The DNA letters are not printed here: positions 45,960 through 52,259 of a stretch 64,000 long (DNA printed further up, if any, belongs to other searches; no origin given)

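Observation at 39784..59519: A 16.8-kb single-ORF autotransporter (5603 aa) splits the normally contiguous clpX-lon junction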

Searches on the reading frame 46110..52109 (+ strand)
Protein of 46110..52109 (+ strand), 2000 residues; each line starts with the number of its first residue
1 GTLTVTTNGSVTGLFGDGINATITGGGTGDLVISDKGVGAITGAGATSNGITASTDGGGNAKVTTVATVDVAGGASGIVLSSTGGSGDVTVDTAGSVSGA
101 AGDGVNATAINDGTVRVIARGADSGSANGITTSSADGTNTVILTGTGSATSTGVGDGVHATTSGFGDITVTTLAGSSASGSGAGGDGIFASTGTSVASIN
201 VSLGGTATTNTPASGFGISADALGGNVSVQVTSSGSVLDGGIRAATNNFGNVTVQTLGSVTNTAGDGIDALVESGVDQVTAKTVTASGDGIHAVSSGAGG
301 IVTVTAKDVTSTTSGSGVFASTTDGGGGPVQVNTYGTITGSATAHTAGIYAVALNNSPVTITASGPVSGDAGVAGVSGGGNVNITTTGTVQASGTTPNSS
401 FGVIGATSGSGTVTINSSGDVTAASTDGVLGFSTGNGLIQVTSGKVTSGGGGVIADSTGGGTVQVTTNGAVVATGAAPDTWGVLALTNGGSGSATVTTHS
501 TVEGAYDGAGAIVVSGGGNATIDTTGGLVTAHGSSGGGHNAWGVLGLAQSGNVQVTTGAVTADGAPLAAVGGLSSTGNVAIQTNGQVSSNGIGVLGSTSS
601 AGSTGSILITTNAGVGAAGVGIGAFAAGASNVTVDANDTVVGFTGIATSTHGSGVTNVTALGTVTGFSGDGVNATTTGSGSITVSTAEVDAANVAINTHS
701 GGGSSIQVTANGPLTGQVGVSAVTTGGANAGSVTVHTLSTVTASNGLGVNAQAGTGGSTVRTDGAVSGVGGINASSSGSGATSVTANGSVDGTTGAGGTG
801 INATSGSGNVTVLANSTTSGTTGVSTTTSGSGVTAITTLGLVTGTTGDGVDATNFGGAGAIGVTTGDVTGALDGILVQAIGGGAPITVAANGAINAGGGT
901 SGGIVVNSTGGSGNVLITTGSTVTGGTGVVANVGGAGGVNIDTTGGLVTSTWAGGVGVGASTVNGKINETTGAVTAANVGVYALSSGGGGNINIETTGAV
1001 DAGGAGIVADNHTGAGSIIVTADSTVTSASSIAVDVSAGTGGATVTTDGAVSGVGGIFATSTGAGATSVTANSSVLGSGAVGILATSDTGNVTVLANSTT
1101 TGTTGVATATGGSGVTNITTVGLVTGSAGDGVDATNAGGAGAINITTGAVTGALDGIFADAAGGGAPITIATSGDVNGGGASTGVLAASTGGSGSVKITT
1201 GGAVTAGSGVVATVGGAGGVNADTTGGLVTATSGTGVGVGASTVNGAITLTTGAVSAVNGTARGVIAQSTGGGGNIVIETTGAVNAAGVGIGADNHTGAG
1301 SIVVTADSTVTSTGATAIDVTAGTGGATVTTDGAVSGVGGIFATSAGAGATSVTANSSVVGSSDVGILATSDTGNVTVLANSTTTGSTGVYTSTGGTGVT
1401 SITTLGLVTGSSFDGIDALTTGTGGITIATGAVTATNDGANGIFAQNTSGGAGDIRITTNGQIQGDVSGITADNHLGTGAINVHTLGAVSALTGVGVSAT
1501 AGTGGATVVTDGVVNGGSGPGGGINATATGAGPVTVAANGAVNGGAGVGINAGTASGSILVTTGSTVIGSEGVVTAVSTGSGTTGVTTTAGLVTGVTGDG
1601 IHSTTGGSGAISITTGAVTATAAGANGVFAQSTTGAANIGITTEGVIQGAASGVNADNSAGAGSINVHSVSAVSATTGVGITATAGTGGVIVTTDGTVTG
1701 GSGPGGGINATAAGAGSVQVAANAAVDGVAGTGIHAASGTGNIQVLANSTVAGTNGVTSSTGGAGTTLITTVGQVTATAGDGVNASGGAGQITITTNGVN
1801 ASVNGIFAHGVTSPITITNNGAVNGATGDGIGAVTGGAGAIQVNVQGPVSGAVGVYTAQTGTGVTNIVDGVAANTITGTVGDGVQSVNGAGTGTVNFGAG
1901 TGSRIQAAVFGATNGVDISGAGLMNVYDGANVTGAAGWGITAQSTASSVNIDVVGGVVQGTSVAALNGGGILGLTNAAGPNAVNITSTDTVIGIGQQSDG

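Call 5: search_protein_families(library=pfam, proteins=[window:46110-52109:+], max_evalue=0.01)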
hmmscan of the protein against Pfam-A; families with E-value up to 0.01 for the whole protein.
window:46110-52109:+ (2000 aa): 0 families

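Call 6: search_protein_families(library=ncbifam, proteins=[window:46110-52109:+], max_evalue=0.01)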
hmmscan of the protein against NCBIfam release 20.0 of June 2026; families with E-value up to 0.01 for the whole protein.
window:46110-52109:+ (2000 aa): 0 families
